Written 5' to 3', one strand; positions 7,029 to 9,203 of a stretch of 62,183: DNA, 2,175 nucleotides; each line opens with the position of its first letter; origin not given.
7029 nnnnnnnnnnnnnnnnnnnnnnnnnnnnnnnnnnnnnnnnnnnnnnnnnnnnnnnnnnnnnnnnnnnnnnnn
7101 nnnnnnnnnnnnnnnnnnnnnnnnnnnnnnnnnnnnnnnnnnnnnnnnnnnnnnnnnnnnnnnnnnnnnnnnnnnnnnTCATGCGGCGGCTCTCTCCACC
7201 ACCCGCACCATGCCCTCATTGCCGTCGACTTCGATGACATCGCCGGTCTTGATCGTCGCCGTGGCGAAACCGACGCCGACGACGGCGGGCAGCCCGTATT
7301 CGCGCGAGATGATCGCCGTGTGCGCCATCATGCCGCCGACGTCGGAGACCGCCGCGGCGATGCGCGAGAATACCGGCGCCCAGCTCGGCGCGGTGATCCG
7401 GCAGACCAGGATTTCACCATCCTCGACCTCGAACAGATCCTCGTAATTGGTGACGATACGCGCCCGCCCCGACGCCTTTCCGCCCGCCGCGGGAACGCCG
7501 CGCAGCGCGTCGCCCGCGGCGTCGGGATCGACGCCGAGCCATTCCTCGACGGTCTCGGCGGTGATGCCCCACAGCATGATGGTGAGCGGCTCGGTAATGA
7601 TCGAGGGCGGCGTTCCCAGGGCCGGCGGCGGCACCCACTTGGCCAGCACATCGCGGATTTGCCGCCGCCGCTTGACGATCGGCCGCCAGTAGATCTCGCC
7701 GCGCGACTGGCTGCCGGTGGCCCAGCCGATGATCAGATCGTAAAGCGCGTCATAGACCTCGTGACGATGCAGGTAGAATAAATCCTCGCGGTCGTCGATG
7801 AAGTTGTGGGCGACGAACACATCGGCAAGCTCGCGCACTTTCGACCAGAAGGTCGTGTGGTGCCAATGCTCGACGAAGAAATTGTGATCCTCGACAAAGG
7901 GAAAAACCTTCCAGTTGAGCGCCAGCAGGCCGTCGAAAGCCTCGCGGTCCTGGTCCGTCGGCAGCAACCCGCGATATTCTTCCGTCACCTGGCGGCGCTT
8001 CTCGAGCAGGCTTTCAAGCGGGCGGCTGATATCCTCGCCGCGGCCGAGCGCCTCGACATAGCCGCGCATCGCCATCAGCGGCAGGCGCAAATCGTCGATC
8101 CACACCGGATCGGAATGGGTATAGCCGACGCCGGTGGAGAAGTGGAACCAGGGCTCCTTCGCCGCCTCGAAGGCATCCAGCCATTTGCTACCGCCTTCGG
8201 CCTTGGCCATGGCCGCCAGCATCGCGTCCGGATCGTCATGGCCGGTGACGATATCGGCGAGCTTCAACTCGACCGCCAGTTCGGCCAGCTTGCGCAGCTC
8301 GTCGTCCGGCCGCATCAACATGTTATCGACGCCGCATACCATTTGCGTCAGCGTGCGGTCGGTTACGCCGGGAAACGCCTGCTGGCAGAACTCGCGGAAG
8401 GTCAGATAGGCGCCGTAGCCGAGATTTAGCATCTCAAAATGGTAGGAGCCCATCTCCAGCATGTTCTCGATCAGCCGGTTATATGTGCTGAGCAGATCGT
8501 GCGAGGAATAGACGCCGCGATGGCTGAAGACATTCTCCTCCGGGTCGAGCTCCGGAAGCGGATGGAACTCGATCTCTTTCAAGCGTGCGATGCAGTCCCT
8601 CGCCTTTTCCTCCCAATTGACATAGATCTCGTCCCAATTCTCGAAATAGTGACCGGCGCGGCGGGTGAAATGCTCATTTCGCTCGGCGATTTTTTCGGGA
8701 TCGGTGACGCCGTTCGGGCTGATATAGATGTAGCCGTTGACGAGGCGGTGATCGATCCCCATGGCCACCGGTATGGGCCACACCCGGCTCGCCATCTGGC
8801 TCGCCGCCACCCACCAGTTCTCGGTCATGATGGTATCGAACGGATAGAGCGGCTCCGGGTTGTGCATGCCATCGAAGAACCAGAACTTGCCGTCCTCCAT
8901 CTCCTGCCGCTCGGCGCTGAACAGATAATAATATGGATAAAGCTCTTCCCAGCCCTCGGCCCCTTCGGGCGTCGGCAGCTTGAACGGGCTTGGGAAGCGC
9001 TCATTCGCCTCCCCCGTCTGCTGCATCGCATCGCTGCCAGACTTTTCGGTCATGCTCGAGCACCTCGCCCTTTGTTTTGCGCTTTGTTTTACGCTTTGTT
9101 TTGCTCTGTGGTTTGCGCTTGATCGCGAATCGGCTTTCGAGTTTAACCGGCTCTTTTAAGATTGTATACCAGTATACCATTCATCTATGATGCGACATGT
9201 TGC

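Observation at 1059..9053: Split PEP-synthase-type kinase (PpsA/PpsB-like) translationally coupled to a molybdenum hydroxylase, tail-anchored CoxG and an HD phosphohydrolase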

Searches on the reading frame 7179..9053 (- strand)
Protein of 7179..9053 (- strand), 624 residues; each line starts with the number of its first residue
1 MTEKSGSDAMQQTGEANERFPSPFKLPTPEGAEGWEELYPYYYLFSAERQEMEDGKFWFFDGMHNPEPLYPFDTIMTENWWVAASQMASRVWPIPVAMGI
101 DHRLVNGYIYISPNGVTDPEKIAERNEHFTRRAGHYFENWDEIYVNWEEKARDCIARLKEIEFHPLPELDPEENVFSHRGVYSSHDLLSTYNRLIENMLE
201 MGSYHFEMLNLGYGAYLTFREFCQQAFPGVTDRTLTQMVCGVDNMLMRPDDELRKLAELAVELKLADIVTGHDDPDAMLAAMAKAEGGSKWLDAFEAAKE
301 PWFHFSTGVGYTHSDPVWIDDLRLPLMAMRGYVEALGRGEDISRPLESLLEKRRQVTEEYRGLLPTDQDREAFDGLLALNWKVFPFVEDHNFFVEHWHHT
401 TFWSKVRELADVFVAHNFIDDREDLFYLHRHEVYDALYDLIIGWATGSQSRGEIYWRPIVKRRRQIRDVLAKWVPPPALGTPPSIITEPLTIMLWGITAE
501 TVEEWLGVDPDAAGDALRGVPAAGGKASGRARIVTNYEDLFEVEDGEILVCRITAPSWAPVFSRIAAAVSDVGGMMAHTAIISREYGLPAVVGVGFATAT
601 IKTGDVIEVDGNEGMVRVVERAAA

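Call 5: search_protein_families(library=pfam, proteins=[window:7179-9053:-])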
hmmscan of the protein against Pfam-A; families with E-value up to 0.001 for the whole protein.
window:7179-9053:- (624 aa): 1 family
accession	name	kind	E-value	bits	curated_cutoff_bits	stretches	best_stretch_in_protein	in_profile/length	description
PF00391.29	PEP-utilizers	-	9.7e-23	80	23.1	1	544-614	2-72/72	PEP-utilising enzyme, mobile domain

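Call 6: search_protein_families(library=ncbifam, proteins=[window:7179-9053:-], max_evalue=0.01)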
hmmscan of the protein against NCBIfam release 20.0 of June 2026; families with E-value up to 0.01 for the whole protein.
window:7179-9053:- (624 aa): 26 families (the best 25 are shown)
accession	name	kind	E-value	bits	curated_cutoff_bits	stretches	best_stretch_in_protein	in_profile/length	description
NF006153.0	PRK08296.1-5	subfamily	2.2e-239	795.9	578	1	18-621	3-608/608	hypothetical protein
NF006151.0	PRK08296.1-3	equivalog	1.2e-217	724.2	693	1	18-619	5-603/604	hypothetical protein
NF006150.0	PRK08296.1-2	subfamily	1.1e-208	694.4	650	1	16-622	2-608/633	hypothetical protein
NF006152.0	PRK08296.1-4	equivalog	1.4e-193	644.6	723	1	19-618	2-607/609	hypothetical protein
NF004877.0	PRK06241.1-2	subfamily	2.8e-32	112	866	1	511-619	761-868/869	phosphoenolpyruvate synthase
NF041857.1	RIF_Ptrans_rph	equivalog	2e-31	109.2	999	1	511-618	757-863/864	rifamycin-inactivating phosphotransferase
NF004878.0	PRK06241.1-3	subfamily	7e-31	107.1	945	1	511-620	782-890/891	phosphoenolpyruvate synthase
NF004880.0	PRK06241.2-1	equivalog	7e-30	103.6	972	1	515-618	734-836/837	phosphoenolpyruvate synthase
NF004879.0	PRK06241.1-4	equivalog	2.4e-29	102.1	976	1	514-618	764-867/868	phosphoenolpyruvate synthase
NF052632.1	undecylprod_RedH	equivalog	3.4e-29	101.4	1350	1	508-620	766-879/880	undecylprodigiosin ligase RedH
NF006149.0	PRK08296.1-1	equivalog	5e-29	101.1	730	1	358-619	309-567/568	hypothetical protein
NF052631.1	prodigiosin_PigC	equivalog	2.2e-28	98.6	1300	1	512-618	774-881/883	prodigiosin ligase PigC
TIGR01418.1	PEP_synth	equivalog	3.2e-27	95.2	739.75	1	517-617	354-454/784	pyruvate, water dikinase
NF005057.0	PRK06464.1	equivalog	3.4e-27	94.9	598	1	517-617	358-461/798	phosphoenolpyruvate synthase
NF000283.1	RPH_KJ151292.1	equivalog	1.8e-25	89.3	1700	1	276-618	551-863/865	rifamycin-inactivating phosphotransferase Rph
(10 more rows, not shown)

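Call 7: search_solved_structures(query=window:7179-9053:-, max_evalue=0.01)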
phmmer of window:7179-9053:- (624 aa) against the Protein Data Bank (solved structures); distinct sequences matched with E-value up to 0.01: 17.
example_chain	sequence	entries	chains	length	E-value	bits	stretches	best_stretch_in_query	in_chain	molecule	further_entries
5fbs_A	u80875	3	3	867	2.3e-25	92.3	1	514-619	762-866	Phosphoenolpyruvate synthase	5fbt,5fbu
5hv2_A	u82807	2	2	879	2.4e-25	92.2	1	514-619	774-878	Phosphoenolpyruvate synthase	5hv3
5hv1_A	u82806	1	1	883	2.4e-25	92.2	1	514-619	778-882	Phosphoenolpyruvate synthase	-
9dae_A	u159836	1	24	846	4.6e-21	78.1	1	516-616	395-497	Phosphoenolpyruvate synthase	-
8a8e_A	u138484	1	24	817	9.2e-19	70.5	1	487-616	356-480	Phosphoenolpyruvate synthase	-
2ols_A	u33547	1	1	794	1.3e-15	60.1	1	527-614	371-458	Phosphoenolpyruvate synthase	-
5woy_A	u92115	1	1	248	9.4e-11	44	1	539-618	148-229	Phosphoenolpyruvate-protein phosphotransferase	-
2e28_A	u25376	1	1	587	1e-08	37.3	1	526-616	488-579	Pyruvate kinase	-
3eza_A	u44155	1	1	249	7.4e-07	31.1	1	537-616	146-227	PHOSPHOTRANSFERASE SYSTEM, ENZYME I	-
1zym_A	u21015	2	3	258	7.9e-07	31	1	537-616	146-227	ENZYME I | Phosphoenolpyruvate-protein phosphotransferase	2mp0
1eza_A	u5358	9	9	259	8e-07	31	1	537-616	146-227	ENZYME I | PHOSPHOTRANSFERASE SYSTEM, ENZYME I | PROTEIN (PHOSPHOTRANSFER SYSTEM, ENZYME I)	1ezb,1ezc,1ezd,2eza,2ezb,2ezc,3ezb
2kx9_A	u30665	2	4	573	2.9e-06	29.2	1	538-615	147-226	Phosphoenolpyruvate-protein phosphotransferase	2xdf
2hwg_A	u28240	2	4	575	2.9e-06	29.2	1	538-615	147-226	Phosphoenolpyruvate-protein phosphotransferase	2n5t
2l5h_A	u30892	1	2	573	3.7e-05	25.5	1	538-615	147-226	Phosphoenolpyruvate-protein phosphotransferase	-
2hro_A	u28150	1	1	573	3.8e-05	25.5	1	565-617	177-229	Phosphoenolpyruvate-protein phosphotransferase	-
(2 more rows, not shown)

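Call 13: find_related_loci(query=window:7179-9053:-, collection=genome_contigs, flank=10000)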
Query window:7179-9053:- (624 aa) in genome_contigs; peptide patterns used: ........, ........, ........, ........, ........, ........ (x = any residue, [..] = any of these).
101 stretches matched a pattern; 80 encode a relative of the query (tblastn E <= 1e-3); 76 distinct loci.
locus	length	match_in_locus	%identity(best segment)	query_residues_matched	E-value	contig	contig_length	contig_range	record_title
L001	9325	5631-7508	81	1-623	0e+0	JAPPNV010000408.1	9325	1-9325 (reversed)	MAG: Rhodospirillales bacterium isolate RHO3_bin_80 NODE_8838_length_9325_cov_30.773786, whole genome shotgun sequence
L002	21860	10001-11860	81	5-624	0e+0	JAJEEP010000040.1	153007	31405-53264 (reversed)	MAG: Alphaproteobacteria bacterium isolate p16x34bins.43 k141_663252, whole genome shotgun sequence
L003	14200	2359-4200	79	9-622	0e+0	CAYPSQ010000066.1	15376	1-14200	MAG TPA_asm: uncultured Rhizobiaceae bacterium isolate SRP092796_co5_268 genome assembly, contig: NODE_5556_length_15376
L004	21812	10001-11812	83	20-623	0e+0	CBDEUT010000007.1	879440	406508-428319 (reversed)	MAG: Alphaproteobacteria bacterium isolate fc402c75-b288-4e17-89ce-89b0a21d97e0 genome assembly, contig: contig_7, whole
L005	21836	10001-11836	81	13-624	0e+0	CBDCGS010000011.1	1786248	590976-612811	MAG: Alphaproteobacteria bacterium isolate 5446f676-90f9-4cd8-9f6e-1057d8fbf5d8 genome assembly, contig: contig_11, whol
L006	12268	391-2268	78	1-622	0e+0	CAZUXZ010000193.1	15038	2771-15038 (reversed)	MAG TPA_asm: uncultured Rhizobiaceae bacterium isolate SRP092796_co1_574 genome assembly, contig: k141_610035, whole gen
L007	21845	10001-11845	81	9-623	0e+0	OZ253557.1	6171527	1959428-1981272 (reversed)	MAG: Alphaproteobacteria bacterium isolate 076c979e-b32e-4df2-94ec-b05dd2327168 genome assembly, chromosome: 1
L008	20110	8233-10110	80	1-622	0e+0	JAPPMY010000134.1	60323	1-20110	MAG: Rhodospirillales bacterium isolate RHO3_bin_58 NODE_1159_length_60323_cov_27.114323, whole genome shotgun sequence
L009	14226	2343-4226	76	1-623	0e+0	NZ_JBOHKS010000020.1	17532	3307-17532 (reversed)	MAG: Hypericibacter sp. isolate H1-B2_metawrap_bin.14 k127_227092, whole genome shotgun sequence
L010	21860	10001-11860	81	7-623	0e+0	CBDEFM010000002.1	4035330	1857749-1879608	MAG: Alphaproteobacteria bacterium isolate aeb00254-6c42-428d-b364-e2f44f9e6819 genome assembly, contig: contig_2, whole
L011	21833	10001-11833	82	13-623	0e+0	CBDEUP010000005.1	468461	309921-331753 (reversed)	MAG: Alphaproteobacteria bacterium isolate d5badbbc-828c-4e68-9d16-dc84226a5d6f genome assembly, contig: contig_5, whole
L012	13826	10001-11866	79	3-624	0e+0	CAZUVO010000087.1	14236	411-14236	MAG TPA_asm: uncultured Rhizobiaceae bacterium isolate SRP200020_co5_29 genome assembly, contig: NODE_6618_length_14236_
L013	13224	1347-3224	74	1-622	0e+0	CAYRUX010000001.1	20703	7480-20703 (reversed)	MAG TPA_asm: uncultured Rhizobiaceae bacterium isolate SRP092796_co4_670 genome assembly, contig: k141_6071890, whole ge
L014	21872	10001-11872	74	1-623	0e+0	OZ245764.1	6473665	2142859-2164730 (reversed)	MAG: Rhodospirillales bacterium isolate 6966ac55-dabb-4425-b8ec-bbaea3ff1f79 genome assembly, chromosome: 1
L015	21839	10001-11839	74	2-614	0e+0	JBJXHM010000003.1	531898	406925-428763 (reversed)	Rhodospirillaceae bacterium N.6G NODE_3_length_531898_cov_33.0356, whole genome shotgun sequence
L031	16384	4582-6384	68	19-620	0e+0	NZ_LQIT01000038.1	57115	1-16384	Mycobacterium sp. GA-2829 GCID_NTM_00013_NODE_43.ctg_1, whole genome shotgun sequence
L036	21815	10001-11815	54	20-624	0e+0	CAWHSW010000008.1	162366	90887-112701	MAG: uncultured Actinomycetes bacterium isolate MFD03399.bin.2.101 genome assembly, contig: contig_27203, whole genome s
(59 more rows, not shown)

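Call 26: find_encoding_contigs(protein=window:7179-9053:-, flank=10000, max_places=4)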
Protein window:7179-9053:- (624 aa): 11 contigs read that carry it; 4 places shown.
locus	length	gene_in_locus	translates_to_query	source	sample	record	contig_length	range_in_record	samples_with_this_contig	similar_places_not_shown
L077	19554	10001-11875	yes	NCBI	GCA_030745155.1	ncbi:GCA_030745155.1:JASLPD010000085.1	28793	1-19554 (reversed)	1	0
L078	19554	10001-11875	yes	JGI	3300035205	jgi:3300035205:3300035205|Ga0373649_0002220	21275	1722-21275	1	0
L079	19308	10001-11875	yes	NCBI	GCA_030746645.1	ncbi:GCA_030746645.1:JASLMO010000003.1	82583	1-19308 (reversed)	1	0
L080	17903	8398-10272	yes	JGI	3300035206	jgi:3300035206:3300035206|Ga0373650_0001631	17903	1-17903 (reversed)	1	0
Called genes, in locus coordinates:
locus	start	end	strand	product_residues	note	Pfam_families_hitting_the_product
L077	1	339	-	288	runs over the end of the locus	PF00941:FAD_binding_5, PF03450:CO_deh_flav_C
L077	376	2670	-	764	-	PF01315:Ald_Xan_dh_C, PF02738:MoCoBD_1, PF20256:MoCoBD_2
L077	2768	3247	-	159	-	PF00111:Fer2, PF13085:Fer2_3 (weak), PF01799:Fer2_2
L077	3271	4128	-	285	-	PF00941:FAD_binding_5, PF03450:CO_deh_flav_C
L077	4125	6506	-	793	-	PF01315:Ald_Xan_dh_C, PF02738:MoCoBD_1, PF20256:MoCoBD_2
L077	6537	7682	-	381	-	PF05762:VWA_CoxE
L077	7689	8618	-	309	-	PF13191:AAA_16 (weak), PF13401:AAA_22 (faint), PF00004:AAA, PF07724:AAA_2 (faint), PF07726:AAA_3 (faint), PF07728:AAA_5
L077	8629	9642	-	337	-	PF00296:Bac_luciferase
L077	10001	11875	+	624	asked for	PF00391:PEP-utilizers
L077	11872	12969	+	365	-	PF01326:PPDK_N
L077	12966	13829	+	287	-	PF00941:FAD_binding_5, PF03450:CO_deh_flav_C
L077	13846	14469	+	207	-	PF06240:COXG, PF10604:Polyketide_cyc2 (weak)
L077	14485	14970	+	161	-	PF00111:Fer2, PF01799:Fer2_2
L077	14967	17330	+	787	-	PF01315:Ald_Xan_dh_C, PF02738:MoCoBD_1, PF20256:MoCoBD_2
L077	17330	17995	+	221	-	-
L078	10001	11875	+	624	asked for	PF00391:PEP-utilizers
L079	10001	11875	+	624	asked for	PF00391:PEP-utilizers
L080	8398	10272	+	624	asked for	PF00391:PEP-utilizers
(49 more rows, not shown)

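Call 31: search_protein_families(library=pfam, proteins=[L014:14551-15372:+, L014:15401-16432:+, L009:8270-9541:+, L031:9641-10453:+, L031:10396-11496:+, L036:13979-15181:+, L036:15266-16777:+, L036:16833-17612:+, L036:18255-18977:+, L002:8869-9858:+], max_evalue=0.0001)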
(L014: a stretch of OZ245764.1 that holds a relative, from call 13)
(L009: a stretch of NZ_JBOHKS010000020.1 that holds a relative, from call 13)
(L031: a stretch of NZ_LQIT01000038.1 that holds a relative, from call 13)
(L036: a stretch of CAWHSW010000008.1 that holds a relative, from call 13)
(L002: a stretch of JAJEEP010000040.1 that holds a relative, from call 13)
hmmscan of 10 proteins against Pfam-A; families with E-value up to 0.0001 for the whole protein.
L014:14551-15372:+ (273 aa): 3 families
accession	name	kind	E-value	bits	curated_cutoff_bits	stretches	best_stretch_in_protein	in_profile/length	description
PF00561.26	Abhydrolase_1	-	1.1e-21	78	25.8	1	32-256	3-244/245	alpha/beta hydrolase fold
PF12697.13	Abhydrolase_6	-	6.2e-18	66.7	26.3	1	32-259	1-213/217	Alpha/beta hydrolase family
PF12146.15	Hydrolase_4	-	1.6e-13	51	27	1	29-251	4-233/239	Serine aminopeptidase, S33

L014:15401-16432:+ (343 aa): 0 families

L009:8270-9541:+ (423 aa): 0 families

L031:9641-10453:+ (270 aa): 3 families
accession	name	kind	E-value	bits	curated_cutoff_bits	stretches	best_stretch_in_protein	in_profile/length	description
PF00561.26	Abhydrolase_1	-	2.3e-20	73.7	25.8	1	49-255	19-244/245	alpha/beta hydrolase fold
PF12697.13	Abhydrolase_6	-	7.1e-17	63.2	26.3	1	35-253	3-208/217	Alpha/beta hydrolase family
PF12146.15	Hydrolase_4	-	2.8e-12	46.9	27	1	31-250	5-233/239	Serine aminopeptidase, S33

L031:10396-11496:+ (366 aa): 0 families

L036:13979-15181:+ (400 aa): 0 families

L036:15266-16777:+ (503 aa): 1 family
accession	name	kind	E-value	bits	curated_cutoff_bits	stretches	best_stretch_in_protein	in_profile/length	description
PF02133.21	Transp_cyt_pur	-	7.3e-38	130.9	23.5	1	30-461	2-439/440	Permease for cytosine/purines, uracil, thiamine, allantoin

L036:16833-17612:+ (259 aa): 3 families
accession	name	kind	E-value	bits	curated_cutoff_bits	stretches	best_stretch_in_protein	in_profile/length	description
PF00561.26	Abhydrolase_1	-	5.9e-20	72.4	25.8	1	35-240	21-244/245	alpha/beta hydrolase fold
PF12697.13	Abhydrolase_6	-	1.5e-16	62.1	26.3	1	30-246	11-216/217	Alpha/beta hydrolase family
PF12146.15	Hydrolase_4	-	9.2e-10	38.7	27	1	36-236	26-234/239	Serine aminopeptidase, S33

L036:18255-18977:+ (240 aa): 2 families
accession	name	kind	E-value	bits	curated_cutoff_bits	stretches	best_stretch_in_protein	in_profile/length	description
PF17645.6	Amdase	-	1.6e-19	70.9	25.9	1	7-239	1-221/228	Arylmalonate decarboxylase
PF01177.27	Asp_Glu_race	-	2e-06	28.2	31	1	7-228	1-210/211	Asp/Glu/Hydantoin racemase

L002:8869-9858:+ (329 aa): 1 family
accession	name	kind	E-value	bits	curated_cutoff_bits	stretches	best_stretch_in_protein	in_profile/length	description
PF01522.26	Polysacc_deac_1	-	3.1e-17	63.1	23.1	1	75-174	19-118/124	Polysaccharide deacetylase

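Call 32: search_solved_structures(query=L014:15401-16432:+, max_evalue=0.001)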
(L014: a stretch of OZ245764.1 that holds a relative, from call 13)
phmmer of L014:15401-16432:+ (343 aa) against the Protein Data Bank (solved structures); distinct sequences matched with E-value up to 0.001: 1.
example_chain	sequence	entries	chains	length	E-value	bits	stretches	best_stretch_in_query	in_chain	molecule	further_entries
7cn3_A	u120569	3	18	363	3.1e-88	299.3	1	6-338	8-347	2,5-dihydroxypyridine 5,6-dioxygenase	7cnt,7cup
